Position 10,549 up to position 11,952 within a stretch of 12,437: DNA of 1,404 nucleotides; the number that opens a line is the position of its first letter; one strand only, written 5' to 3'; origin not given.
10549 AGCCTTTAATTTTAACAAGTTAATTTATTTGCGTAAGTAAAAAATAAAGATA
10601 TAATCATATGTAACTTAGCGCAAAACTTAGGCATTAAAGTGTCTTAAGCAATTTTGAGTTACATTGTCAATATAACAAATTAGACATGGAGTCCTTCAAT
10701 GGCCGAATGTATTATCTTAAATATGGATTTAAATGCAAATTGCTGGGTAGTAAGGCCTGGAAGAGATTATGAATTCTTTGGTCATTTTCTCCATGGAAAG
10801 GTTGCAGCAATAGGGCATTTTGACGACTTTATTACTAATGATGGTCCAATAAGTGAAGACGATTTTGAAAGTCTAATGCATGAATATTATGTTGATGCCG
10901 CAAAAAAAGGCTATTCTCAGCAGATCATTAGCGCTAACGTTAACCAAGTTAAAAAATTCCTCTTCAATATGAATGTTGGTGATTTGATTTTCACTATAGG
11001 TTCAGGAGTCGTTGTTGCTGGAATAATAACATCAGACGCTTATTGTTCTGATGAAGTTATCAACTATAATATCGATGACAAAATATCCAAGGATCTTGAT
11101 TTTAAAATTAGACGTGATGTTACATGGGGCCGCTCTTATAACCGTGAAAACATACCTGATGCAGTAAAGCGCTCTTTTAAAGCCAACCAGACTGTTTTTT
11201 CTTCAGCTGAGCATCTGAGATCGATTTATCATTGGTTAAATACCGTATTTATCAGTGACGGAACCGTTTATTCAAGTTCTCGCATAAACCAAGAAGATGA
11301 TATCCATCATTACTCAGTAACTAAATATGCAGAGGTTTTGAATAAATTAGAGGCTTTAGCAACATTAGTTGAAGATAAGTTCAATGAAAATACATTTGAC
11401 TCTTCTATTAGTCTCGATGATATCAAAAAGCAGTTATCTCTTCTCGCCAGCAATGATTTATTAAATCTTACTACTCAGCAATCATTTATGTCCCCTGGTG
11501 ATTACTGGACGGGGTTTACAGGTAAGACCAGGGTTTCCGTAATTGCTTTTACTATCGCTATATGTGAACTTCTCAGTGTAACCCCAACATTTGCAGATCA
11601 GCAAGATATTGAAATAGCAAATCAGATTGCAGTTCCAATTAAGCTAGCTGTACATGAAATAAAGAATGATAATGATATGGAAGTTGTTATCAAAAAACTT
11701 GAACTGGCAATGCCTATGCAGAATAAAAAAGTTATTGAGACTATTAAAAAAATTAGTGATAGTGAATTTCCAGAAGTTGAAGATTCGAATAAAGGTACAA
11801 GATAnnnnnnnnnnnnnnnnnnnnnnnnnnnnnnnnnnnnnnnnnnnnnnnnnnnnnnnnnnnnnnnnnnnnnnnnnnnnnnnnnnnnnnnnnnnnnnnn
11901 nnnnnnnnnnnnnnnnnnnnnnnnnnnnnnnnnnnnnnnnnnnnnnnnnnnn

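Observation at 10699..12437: Uncharacterised two-gene AT-rich cassette in the P4-like satellite defence hotspot: candidate novel anti-phage system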

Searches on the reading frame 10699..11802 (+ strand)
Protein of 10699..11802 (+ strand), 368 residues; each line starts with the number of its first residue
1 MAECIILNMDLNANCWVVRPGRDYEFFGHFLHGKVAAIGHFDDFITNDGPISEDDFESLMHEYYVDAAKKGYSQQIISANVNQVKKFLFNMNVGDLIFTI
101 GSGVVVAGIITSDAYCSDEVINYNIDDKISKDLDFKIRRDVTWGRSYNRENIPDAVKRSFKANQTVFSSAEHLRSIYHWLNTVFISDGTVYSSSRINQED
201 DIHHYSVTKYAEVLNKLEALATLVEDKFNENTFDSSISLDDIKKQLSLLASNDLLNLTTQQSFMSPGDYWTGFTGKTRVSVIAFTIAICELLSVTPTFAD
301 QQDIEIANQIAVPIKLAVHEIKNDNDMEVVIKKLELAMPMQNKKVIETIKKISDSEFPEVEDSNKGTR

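Call 5: search_protein_families(library=pfam, proteins=[window:10699-11802:+], max_evalue=1)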
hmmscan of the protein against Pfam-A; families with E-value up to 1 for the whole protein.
window:10699-11802:+ (368 aa): 0 families

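Call 6: search_protein_families(library=padloc, proteins=[window:10699-11802:+], max_evalue=1)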
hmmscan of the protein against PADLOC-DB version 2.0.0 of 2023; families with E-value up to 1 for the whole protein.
window:10699-11802:+ (368 aa): 4 families
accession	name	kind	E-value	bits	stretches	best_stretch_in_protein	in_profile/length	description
PDLC04806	PDC-S02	-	1.2e-11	42.5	1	14-171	3-149/324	-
PDLC04816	PDC-S02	-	1.9e-09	35.4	1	27-195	19-167/299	-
PDLC04819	PDC-S02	-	4.1e-08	30.8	1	14-193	4-164/334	-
PDLC04815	PDC-S02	-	3.9e-05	21.1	1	15-169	3-143/346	-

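Call 8: search_protein_families(library=ncbifam, proteins=[window:10699-11802:+], max_evalue=1)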
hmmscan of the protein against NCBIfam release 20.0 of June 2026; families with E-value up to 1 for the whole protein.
window:10699-11802:+ (368 aa): 0 families

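Call 9: search_protein_families(library=phrogs, proteins=[window:10699-11802:+], max_evalue=1)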
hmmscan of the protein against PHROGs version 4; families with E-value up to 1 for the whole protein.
window:10699-11802:+ (368 aa): 4 families
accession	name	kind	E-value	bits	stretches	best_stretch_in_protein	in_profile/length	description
phrog_10226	-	unknown function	2.3e-14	54.3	1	6-353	13-328/369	-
phrog_15672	-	unknown function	0.011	16.3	1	153-260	23-129/273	-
phrog_35380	-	unknown function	0.13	13.7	1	204-249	56-98/127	-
phrog_38594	-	unknown function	0.32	12.4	0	194-221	32-59/77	-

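Call 11: find_homologous_proteins(query=window:10699-11802:+, max_evalue=0.001)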
Query window:10699-11802:+ (368 aa): 31 proteins with E <= 0.001 among 5757 candidates.
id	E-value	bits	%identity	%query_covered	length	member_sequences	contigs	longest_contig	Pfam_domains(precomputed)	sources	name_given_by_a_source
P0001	1.0e-242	823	100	100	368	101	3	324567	-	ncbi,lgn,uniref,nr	ncbi:hypothetical protein [Escherichia coli]|uniref:hypothetical protein n=1 Tax=Escherichia coli Ta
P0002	1.1e-187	642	77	100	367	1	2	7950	-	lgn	-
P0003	1.8e-187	641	77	100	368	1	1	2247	-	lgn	-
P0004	1.0e-185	635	76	100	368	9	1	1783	-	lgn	-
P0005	1.2e-182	625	74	100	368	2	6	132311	-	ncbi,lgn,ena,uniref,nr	ncbi:hypothetical protein [Mixta calida]|uniref:hypothetical protein n=1 Tax=Mixta calida TaxID=6659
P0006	5.5e-179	613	73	100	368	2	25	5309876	-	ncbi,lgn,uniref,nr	ncbi:hypothetical protein PTT65_21020 [Serratia ureilytica]|uniref:hypothetical protein n=1 Tax=Serr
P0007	3.3e-175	601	71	100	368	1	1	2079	-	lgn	-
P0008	3.1e-170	584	71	100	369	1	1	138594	-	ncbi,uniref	ncbi:hypothetical protein ACMGEE_19235 [Erwinia sp. DT-104]|uniref:hypothetical protein n=1 Tax=Erwi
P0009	2.6e-138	479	58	100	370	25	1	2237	-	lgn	-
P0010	1.4e-137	477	57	100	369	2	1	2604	-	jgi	-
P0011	1.1e-134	467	56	100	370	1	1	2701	-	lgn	-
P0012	6.3e-132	458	56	100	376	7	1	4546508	-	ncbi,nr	ncbi:hypothetical protein BN132_523 [Cronobacter turicensis 564]|nr:hypothetical protein BN132_523 [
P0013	1.4e-129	451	55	100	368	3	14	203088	PF28530.1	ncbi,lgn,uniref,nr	ncbi:hypothetical protein ACS769_15840 [Yersinia enterocolitica]|uniref:hypothetical protein n=1 Tax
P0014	7.7e-129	448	55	100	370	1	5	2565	-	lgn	-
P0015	1.1e-127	444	56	100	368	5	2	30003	PF28530.1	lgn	-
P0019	1.5e-110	388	48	99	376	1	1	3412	PF28530.1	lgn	-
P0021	1.2e-99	352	53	81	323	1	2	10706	PF28530.1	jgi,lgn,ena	-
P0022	4.5e-55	206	35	90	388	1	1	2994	PF28530.1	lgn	-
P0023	5.8e-55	205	33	94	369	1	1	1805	PF28530.1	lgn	-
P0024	2.4e-53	200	36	93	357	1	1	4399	PF28530.1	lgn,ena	-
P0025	3.5e-52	196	32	96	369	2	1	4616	PF28530.1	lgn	-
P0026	3.7e-52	196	35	93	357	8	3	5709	PF28530.1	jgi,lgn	-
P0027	6.9e-52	195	33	97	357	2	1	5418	PF28530.1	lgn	-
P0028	7.0e-52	195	33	97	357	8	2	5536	PF28530.1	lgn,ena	-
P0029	4.6e-51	192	34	96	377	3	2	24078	PF28530.1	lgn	-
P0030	7.8e-48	182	30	94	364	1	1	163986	PF28530.1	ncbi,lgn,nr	ncbi:TPA: hypothetical protein P0E15_003390 [Vibrio harveyi]|nr:hypothetical protein [Vibrio harveyi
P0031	1.2e-47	181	31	90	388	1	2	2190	PF28530.1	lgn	-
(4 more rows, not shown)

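Call 13: search_protein_families(library=pfam, proteins=[P0013, P0030, P0024, P0029], max_evalue=1)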
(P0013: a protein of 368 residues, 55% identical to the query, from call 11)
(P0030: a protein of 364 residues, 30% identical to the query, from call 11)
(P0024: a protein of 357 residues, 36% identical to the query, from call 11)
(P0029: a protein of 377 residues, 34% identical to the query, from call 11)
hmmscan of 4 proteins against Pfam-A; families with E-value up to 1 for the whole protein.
P0013 (368 aa): 0 families

P0030 (364 aa): 1 family
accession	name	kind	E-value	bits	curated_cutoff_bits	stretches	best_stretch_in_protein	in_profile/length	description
PF10864.13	DUF2663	-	0.016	16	25.2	1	134-193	2-60/127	Protein of unknown function (DUF2663)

P0024 (357 aa): 1 family
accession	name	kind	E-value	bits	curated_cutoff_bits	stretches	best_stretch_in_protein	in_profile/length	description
PF24124.1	YphA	-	0.21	11.7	28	0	260-291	20-51/198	YphA-like integral membrane protein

P0029 (377 aa): 1 family
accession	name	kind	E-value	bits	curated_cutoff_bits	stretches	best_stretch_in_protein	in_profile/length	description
PF09109.15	Xol-1_GHMP-like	-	0.093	12.9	25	0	317-350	98-131/196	Switch protein XOL-1, GHMP-like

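Call 22: find_encoding_contigs(protein=P0030, flank=8000, max_places=3)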
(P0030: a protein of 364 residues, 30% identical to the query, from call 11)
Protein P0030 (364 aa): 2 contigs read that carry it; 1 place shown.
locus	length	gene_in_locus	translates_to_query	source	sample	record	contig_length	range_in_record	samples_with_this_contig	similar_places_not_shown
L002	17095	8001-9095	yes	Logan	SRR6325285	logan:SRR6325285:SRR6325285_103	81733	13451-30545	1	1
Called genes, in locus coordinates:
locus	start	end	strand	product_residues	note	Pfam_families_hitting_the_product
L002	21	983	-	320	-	PF02525:Flavodoxin_2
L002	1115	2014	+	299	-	PF00126:HTH_1, PF03466:LysR_substrate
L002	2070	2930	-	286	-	PF02798:GST_N (weak), PF00043:GST_C (weak), PF13410:GST_C_2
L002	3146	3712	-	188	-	PF00440:TetR_N (weak), PF02909:TetR_C_1 (weak)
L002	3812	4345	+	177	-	PF01872:RibD_C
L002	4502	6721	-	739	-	-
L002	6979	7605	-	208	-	PF00665:rve, PF13683:rve_3, PF13333:rve_2 (weak)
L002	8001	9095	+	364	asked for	PF28530:DUF8426 (weak)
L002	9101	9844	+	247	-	-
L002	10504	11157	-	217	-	PF18728:HEPN_AbiV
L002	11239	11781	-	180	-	PF18735:HEPN_RiboL-PSP (weak)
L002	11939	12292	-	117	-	PF12872:OST-HTH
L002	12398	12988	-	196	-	-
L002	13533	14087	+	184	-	PF20598:DUF6795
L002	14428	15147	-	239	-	PF00106:adh_short, PF01370:Epimerase (weak), PF08659:KR, PF23441:SDR (weak), PF13561:adh_short_C2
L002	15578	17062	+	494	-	PF08811:DUF1800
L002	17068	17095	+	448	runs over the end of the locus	PF07394:DUF1501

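Call 23: find_encoding_contigs(protein=P0029, flank=8000, max_places=3)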
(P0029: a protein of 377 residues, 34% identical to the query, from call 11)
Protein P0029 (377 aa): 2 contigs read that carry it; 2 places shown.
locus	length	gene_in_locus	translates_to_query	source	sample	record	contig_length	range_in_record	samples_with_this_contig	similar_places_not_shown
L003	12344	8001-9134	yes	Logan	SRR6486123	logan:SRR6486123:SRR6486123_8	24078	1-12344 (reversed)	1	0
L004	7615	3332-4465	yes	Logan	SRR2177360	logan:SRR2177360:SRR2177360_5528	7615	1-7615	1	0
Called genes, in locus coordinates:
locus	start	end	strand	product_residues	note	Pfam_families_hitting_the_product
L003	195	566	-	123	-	PF12643:MazG-like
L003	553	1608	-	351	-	PF13391:HNH_2 (weak)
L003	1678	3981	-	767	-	PF23343:REP_ORF2-G2P (faint), PF05840:Phage_GPA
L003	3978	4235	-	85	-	-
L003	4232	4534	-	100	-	-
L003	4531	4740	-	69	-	-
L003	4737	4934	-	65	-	-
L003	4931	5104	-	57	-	-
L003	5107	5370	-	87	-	PF12844:HTH_19 (weak), PF01381:HTH_3 (weak)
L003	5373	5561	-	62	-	-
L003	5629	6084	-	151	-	-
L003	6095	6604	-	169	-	PF06892:Phage_CP76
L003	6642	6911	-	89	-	-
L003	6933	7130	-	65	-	PF14549:P22_Cro, PF15943:YdaS_toxin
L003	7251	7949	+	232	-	PF01381:HTH_3, PF12844:HTH_19, PF13443:HTH_26 (weak), PF13560:HTH_31, PF00717:Peptidase_S24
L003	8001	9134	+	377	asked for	PF28530:DUF8426 (weak)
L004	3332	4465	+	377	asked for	PF28530:DUF8426 (weak)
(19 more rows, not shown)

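Call 24: find_encoding_contigs(protein=P0026, flank=6000, max_places=3)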
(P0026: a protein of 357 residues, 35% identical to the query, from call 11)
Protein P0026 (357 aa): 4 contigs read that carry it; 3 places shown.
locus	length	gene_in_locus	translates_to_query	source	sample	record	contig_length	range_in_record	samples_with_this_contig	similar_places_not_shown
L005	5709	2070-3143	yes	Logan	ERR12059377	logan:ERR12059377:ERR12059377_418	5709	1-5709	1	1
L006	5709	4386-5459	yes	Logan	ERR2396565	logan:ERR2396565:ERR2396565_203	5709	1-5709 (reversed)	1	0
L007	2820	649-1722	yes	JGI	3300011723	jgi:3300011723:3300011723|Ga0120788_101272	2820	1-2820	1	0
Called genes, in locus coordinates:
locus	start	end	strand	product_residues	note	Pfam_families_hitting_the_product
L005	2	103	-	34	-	?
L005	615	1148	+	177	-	-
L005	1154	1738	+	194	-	-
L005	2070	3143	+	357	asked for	PF28530:DUF8426 (weak)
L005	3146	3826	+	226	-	-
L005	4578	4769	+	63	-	PF01815:Rop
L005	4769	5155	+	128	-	PF12728:HTH_17 (weak)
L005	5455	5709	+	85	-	?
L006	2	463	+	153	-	?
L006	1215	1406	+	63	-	PF01815:Rop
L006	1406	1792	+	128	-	PF12728:HTH_17 (weak)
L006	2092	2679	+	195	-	-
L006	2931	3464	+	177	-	-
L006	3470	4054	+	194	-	-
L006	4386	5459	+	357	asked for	PF28530:DUF8426 (weak)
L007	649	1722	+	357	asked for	PF28530:DUF8426 (weak)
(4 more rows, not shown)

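Call 26: predict_structure(alignment_id=A1)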
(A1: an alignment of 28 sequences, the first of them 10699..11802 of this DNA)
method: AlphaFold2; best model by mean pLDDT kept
length: 368 residues; sequences in the alignment: 28
mean_pLDDT: 87.2   pTM: 0.81
mean pLDDT of the five models: 87.2, 86.9, 85.0, 84.5, 84.0
residues with pLDDT >= 90: 197; 70-90: 140; 50-70: 19; < 50: 12
segments of 3 or more residues with pLDDT < 50: 357-368
pLDDT, mean of each block of 10 residues (from residue 1): 84 87 91 94 86 89 92 91 94 93 93 92 67 92 92 84 87 84 91 86 85 95 88 81 95 88 69 92 96 92 92 95 94 89 88 65 44
secondary structure, 60 per line:
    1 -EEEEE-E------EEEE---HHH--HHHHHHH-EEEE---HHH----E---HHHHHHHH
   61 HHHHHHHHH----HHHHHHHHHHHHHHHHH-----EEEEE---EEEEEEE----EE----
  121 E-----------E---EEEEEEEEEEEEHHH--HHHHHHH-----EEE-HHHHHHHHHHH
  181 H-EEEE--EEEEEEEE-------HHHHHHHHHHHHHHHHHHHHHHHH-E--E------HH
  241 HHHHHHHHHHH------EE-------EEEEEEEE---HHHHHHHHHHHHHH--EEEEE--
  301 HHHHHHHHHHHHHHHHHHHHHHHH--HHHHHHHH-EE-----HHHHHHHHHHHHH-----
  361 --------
elements in order: E2-6 E15-18 H27-33 E35-38 H53-69 H74-90 E96-100 E104-110 E137-148 H154-160 E166-168 H170-181 E183-186 E189-196 H204-227 H239-251 E267-274 H278-291 E294-298 H301-324 H327-334 H343-355

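Call 38: search_solved_structures(query=A1, max_evalue=10, show_alignments=2)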
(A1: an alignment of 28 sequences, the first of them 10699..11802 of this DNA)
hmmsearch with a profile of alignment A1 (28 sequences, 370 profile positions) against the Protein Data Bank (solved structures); distinct sequences matched with E-value up to 10: 0.

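Call 50: search_protein_representatives(alignment_id=A1)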
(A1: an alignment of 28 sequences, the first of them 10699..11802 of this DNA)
Query: 28 sequences, 370 profile positions. Proteins with E-value up to 0.001 (for the whole library): 1358; up to 1e-10: 501; up to 1e-30: 143. The best 150 are listed.
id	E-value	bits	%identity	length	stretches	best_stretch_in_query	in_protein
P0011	5.9e-165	565.2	-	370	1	1-370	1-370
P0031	1.6e-128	445.3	-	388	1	3-369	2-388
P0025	1.3e-126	439.0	-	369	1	2-369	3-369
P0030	3.8e-124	430.9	-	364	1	3-368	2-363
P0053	4.8e-120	417.4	-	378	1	1-369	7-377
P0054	3.3e-113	394.9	-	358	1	2-365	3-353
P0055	6.7e-106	370.8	-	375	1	2-365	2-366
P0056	1.1e-103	363.5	-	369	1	6-368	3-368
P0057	2.4e-92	326.3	-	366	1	2-366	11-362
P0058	4.5e-92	325.4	-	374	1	12-366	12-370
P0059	1.2e-90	320.7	-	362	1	3-366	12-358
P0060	4.9e-89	315.4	-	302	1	68-365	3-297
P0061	3.3e-86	306.0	-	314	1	59-364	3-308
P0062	6.5e-85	301.8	-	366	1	3-362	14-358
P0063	1.5e-84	300.6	-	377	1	4-364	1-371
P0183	1.2e-33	133.0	-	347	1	13-339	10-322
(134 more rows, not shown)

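Call 52: search_protein_families(library=padloc, alignment_id=A4, max_evalue=0.00001)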
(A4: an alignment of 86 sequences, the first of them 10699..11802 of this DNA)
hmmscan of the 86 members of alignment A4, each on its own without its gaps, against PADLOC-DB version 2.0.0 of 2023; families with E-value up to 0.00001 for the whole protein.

A. member 1, window:10699-11802:+ (368 aa): 3 families
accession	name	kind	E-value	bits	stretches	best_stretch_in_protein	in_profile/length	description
PDLC04806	PDC-S02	-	1.2e-11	42.5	1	14-171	3-149/324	-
PDLC04816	PDC-S02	-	1.9e-09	35.4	1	27-195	19-167/299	-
PDLC04819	PDC-S02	-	4.1e-08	30.8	1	14-193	4-164/334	-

B. families by the number of members that match (of 86 scanned): 6 families
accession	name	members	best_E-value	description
PDLC04806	PDC-S02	84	4.5e-21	-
PDLC04819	PDC-S02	79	1.2e-15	-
PDLC04815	PDC-S02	46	1.4e-13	-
PDLC04824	PDC-S02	19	1.8e-09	-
PDLC04816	PDC-S02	14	1.9e-09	-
PDLC03448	REase_II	5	1.6e-09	Type II restriction enzyme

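Call 54: find_related_loci(query=A1, collection=genome_contigs, flank=6000)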
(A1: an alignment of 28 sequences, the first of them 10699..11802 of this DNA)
Query A1 (368 aa) in genome_contigs; peptide patterns used: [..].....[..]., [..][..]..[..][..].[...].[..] (x = any residue, [..] = any of these).
71 stretches matched a pattern; 1 encode a relative of the query (tblastn E <= 1e-3); 1 distinct loci.
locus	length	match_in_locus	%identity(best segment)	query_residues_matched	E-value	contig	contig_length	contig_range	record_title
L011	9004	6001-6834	27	29-286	1e-20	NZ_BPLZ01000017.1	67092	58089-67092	Pseudomonas sp. NCCP-436 Sequence17, whole genome shotgun sequence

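Call 55: find_homologous_proteins(query=A4, max_evalue=0.00001)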
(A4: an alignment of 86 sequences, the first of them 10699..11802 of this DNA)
Query A4 (86 sequences) (368 aa, profile of the alignment): 31 proteins with E <= 0.00001 among 8000 candidates.
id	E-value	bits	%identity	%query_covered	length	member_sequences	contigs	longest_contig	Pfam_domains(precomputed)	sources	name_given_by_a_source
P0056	1.9e-110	388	34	97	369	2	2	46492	PF28530.1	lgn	-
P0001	1.7e-107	378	100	100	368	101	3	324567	-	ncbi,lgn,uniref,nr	ncbi:hypothetical protein [Escherichia coli]|uniref:hypothetical protein n=1 Tax=Escherichia coli Ta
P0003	5.9e-107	376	77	100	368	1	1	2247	-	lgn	-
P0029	3.5e-106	374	34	96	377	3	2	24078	PF28530.1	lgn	-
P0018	6.1e-106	373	52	100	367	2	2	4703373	-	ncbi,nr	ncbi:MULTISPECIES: hypothetical protein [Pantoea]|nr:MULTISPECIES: hypothetical protein [Pantoea] UO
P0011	9.9e-106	372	56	100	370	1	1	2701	-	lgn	-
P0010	1.7e-105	371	57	100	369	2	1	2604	-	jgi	-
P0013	3.5e-105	370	55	100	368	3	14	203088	PF28530.1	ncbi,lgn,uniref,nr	ncbi:hypothetical protein ACS769_15840 [Yersinia enterocolitica]|uniref:hypothetical protein n=1 Tax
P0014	1.2e-104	369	55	100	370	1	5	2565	-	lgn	-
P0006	6.3e-104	366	73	100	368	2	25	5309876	-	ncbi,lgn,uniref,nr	ncbi:hypothetical protein PTT65_21020 [Serratia ureilytica]|uniref:hypothetical protein n=1 Tax=Serr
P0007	1.7e-103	365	71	100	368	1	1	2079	-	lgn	-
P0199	2.0e-103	365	26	91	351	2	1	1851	-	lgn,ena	-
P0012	2.5e-103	364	56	100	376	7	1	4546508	-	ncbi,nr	ncbi:hypothetical protein BN132_523 [Cronobacter turicensis 564]|nr:hypothetical protein BN132_523 [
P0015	4.0e-103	364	56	100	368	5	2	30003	PF28530.1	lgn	-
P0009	1.3e-102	362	58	100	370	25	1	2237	-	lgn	-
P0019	5.2e-102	360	48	99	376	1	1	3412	PF28530.1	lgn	-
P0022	9.2e-102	359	35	90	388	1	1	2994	PF28530.1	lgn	-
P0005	2.8e-101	357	74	100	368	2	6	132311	-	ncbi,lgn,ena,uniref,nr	ncbi:hypothetical protein [Mixta calida]|uniref:hypothetical protein n=1 Tax=Mixta calida TaxID=6659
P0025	1.7e-100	355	32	96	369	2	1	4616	PF28530.1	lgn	-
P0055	8.7e-96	339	34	90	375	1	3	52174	PF28530.1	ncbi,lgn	ncbi:MAG: hypothetical protein ACRDA6_03365 [Aeromonas veronii]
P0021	9.4e-91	323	53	81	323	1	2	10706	PF28530.1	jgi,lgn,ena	-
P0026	1.8e-83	299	35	93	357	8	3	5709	PF28530.1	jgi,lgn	-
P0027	5.9e-83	297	33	97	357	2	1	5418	PF28530.1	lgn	-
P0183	1.9e-66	243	24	71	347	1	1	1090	PF28530.1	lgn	-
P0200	2.1e-20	91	23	53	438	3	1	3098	PF28530.1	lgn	-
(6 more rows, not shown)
